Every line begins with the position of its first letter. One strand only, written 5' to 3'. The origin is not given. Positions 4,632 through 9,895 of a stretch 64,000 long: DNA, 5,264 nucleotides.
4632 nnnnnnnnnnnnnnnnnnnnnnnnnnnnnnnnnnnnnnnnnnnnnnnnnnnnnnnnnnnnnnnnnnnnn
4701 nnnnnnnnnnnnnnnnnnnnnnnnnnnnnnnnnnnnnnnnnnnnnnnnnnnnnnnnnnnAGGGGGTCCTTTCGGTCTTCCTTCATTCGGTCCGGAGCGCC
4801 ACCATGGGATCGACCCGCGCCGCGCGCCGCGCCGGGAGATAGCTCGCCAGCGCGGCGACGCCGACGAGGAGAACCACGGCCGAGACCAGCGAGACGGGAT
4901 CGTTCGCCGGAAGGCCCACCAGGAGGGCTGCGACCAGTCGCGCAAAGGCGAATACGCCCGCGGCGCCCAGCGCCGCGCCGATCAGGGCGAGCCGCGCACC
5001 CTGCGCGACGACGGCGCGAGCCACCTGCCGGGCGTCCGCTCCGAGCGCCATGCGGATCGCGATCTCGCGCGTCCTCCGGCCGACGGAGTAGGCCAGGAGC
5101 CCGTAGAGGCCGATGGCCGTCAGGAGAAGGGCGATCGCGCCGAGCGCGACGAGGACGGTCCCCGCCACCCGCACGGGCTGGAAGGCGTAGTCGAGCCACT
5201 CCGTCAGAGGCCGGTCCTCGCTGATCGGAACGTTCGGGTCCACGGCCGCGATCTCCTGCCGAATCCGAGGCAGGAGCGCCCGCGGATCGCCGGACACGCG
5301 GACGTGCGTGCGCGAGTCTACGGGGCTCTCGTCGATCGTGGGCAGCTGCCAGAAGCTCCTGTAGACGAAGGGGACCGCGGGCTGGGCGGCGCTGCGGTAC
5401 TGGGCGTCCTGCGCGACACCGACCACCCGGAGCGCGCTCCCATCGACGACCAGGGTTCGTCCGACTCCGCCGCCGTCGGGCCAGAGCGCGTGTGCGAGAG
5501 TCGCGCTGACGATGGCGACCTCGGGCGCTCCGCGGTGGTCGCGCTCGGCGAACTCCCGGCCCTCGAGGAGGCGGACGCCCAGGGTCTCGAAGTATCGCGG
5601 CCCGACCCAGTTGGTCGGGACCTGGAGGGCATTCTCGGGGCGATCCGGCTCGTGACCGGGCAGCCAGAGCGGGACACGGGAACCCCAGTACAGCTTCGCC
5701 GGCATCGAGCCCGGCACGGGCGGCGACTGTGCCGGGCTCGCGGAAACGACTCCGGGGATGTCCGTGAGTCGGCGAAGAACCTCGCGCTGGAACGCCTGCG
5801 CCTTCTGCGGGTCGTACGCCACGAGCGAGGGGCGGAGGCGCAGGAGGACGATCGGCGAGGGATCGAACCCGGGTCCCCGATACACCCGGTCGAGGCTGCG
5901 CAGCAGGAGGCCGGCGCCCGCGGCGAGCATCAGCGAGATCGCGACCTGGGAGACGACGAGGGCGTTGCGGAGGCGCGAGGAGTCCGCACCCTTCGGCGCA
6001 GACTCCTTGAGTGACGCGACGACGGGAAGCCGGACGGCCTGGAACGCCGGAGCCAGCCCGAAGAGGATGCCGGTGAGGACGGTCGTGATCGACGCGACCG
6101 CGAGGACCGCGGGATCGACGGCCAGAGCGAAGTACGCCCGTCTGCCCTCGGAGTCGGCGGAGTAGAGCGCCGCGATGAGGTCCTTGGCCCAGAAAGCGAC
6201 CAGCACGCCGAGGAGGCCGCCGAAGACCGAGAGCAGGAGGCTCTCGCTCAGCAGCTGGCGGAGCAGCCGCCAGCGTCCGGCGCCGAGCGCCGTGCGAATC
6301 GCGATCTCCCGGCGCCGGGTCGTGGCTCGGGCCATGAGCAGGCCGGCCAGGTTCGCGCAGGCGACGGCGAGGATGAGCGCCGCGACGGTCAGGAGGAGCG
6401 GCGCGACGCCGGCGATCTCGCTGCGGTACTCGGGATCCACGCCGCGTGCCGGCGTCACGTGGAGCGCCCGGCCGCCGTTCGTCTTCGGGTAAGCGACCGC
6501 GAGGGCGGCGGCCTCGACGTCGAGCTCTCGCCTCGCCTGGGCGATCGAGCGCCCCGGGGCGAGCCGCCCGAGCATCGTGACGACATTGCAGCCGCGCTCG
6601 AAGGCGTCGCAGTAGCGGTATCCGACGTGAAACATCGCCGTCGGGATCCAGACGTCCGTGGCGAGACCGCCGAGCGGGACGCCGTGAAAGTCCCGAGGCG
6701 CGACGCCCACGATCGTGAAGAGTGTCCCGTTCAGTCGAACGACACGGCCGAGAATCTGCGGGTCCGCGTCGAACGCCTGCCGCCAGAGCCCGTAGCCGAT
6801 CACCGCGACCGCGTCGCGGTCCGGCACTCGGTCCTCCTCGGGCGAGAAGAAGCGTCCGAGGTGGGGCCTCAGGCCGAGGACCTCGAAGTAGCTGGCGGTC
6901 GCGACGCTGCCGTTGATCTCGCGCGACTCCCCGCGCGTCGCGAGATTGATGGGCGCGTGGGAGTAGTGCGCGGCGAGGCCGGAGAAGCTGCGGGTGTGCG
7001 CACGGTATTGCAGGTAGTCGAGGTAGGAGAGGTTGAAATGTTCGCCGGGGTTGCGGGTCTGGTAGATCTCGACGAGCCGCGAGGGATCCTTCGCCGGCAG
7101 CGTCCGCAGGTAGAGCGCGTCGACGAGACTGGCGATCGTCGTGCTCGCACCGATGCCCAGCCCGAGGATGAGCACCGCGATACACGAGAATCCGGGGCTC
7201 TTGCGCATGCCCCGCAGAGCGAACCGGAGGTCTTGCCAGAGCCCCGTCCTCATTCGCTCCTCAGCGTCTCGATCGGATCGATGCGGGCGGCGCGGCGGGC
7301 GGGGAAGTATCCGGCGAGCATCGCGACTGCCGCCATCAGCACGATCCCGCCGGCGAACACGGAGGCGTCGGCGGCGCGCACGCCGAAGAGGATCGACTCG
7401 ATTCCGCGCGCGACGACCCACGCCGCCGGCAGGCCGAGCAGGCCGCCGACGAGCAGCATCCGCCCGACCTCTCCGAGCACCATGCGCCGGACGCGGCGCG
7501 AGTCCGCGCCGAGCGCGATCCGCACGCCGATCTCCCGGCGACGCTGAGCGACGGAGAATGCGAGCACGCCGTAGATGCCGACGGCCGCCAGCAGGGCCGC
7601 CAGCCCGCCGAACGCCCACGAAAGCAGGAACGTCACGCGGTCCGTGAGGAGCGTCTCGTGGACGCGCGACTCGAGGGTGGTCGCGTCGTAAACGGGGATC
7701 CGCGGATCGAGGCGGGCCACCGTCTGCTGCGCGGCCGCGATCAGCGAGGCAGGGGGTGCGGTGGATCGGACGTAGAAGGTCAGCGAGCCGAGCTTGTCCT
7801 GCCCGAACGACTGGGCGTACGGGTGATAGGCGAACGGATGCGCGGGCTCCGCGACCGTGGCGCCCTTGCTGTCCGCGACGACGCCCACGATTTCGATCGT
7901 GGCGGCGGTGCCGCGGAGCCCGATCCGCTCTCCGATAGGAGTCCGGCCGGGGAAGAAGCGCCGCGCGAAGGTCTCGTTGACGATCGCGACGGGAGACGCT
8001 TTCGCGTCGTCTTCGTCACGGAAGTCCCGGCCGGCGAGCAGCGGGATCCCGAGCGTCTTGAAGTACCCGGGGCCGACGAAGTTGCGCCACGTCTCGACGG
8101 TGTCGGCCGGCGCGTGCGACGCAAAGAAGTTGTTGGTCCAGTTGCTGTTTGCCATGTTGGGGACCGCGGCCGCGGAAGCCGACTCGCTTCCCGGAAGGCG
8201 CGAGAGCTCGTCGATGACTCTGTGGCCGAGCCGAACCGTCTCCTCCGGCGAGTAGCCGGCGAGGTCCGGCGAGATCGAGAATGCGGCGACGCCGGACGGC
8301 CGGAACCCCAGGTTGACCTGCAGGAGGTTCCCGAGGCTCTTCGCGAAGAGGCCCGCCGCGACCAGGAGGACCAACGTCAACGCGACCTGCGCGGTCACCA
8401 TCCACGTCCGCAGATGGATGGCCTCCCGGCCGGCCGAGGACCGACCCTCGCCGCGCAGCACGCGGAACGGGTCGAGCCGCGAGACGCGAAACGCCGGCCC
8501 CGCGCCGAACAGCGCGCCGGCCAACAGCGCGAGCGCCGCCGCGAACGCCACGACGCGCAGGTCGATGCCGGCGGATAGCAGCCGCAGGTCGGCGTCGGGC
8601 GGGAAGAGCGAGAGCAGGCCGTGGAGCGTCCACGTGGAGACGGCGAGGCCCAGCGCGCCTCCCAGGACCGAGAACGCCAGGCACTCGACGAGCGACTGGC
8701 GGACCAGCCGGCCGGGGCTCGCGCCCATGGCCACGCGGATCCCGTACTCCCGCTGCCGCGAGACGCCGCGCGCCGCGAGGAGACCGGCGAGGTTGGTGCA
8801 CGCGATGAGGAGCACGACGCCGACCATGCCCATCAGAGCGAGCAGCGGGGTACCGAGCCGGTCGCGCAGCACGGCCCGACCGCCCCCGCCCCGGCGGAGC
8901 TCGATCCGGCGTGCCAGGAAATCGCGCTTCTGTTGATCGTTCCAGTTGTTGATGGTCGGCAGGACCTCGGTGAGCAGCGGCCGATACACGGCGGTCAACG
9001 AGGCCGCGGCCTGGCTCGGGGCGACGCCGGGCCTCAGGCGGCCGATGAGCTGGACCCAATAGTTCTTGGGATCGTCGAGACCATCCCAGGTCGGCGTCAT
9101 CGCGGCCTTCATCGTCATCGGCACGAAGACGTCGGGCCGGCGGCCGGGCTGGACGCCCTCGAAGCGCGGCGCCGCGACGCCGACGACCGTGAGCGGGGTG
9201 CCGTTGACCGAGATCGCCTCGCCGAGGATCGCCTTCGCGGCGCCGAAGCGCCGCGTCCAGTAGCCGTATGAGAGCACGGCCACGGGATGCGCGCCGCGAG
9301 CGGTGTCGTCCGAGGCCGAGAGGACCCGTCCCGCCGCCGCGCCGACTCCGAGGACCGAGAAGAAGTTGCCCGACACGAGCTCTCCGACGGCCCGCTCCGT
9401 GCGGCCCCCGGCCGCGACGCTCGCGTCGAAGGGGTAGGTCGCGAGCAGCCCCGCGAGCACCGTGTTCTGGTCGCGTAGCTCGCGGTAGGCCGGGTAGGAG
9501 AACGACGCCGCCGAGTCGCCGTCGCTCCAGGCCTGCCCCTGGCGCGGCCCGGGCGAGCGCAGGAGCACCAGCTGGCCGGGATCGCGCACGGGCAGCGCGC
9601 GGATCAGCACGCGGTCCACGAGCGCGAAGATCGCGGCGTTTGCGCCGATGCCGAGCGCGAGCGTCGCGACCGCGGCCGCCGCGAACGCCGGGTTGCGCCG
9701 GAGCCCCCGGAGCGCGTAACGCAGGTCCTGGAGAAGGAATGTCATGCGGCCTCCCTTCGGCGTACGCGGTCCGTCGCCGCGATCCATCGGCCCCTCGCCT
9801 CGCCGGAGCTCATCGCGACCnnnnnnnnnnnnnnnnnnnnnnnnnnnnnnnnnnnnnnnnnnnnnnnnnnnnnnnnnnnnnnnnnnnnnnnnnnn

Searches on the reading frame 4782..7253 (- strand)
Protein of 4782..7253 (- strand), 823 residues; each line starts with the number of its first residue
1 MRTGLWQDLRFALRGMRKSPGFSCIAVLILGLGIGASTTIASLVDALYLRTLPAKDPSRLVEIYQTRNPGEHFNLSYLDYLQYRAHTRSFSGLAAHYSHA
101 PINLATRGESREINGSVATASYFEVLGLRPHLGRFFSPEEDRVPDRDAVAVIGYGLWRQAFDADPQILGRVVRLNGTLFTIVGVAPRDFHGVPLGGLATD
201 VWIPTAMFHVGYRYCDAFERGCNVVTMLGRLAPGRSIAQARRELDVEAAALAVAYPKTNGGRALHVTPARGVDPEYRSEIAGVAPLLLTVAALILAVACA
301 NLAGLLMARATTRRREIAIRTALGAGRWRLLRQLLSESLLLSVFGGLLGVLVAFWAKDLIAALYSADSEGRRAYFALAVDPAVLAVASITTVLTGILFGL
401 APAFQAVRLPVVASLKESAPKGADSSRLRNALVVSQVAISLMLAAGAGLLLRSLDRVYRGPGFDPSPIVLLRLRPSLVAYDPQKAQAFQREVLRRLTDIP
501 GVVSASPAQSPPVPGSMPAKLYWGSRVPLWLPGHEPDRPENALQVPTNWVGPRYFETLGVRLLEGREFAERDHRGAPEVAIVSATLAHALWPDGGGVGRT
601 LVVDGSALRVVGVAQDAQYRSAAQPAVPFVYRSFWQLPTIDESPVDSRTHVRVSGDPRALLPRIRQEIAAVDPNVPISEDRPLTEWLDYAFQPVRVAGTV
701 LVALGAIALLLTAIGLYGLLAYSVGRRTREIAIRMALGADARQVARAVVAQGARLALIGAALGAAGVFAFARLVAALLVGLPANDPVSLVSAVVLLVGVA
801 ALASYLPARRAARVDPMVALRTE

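Call 6: search_protein_families(library=ncbifam, proteins=[window:4782-7253:-], max_evalue=0.00001)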
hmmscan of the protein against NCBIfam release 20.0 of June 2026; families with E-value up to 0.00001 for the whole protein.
window:4782-7253:- (823 aa): 3 families
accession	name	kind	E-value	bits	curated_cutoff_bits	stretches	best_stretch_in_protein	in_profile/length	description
TIGR03434.1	ADOP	subfamily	5.3e-245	815.3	622.3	1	5-823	1-803/803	ADOP family duplicated permease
NF007826.0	PRK10535.1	equivalog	6.6e-32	110.6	966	2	702-822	526-647/648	macrolide ABC transporter ATP-binding protein/permease MacB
TIGR02212.1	lolCE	equivalog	8.4e-09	34.8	362.45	0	690-823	258-411/411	lipoprotein-releasing ABC transporter permease subunit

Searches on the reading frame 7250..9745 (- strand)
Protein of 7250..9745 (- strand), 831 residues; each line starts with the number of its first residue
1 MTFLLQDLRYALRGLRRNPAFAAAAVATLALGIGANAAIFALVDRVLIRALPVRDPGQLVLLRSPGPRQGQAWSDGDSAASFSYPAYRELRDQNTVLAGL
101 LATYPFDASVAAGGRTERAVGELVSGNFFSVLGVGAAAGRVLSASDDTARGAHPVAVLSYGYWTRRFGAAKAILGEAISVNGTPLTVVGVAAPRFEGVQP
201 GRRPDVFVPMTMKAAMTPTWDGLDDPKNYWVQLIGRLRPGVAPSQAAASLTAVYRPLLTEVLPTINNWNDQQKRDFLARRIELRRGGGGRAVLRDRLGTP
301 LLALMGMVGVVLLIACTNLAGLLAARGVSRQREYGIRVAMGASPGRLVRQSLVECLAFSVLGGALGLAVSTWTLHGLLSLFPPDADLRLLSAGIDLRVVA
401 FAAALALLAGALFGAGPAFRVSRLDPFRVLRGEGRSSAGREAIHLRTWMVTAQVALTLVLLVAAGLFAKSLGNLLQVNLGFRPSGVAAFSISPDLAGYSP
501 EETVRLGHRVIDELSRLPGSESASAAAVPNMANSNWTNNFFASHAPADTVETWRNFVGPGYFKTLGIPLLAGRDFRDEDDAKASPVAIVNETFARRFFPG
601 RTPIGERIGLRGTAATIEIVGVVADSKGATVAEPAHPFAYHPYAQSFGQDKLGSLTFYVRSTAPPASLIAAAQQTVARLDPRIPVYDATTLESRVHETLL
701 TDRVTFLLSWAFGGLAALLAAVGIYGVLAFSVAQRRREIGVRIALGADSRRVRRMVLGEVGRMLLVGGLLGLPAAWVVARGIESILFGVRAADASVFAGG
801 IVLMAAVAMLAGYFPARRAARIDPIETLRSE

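Call 6: search_protein_families(library=ncbifam, proteins=[window:7250-9745:-], max_evalue=0.00001)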
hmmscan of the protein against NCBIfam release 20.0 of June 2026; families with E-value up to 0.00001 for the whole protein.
window:7250-9745:- (831 aa): 2 families
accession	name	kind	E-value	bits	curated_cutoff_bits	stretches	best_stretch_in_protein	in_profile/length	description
TIGR03434.1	ADOP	subfamily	5.2e-265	881.5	622.3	1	4-831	1-803/803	ADOP family duplicated permease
NF007826.0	PRK10535.1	equivalog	6.7e-35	120.5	966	2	555-830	370-647/648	macrolide ABC transporter ATP-binding protein/permease MacB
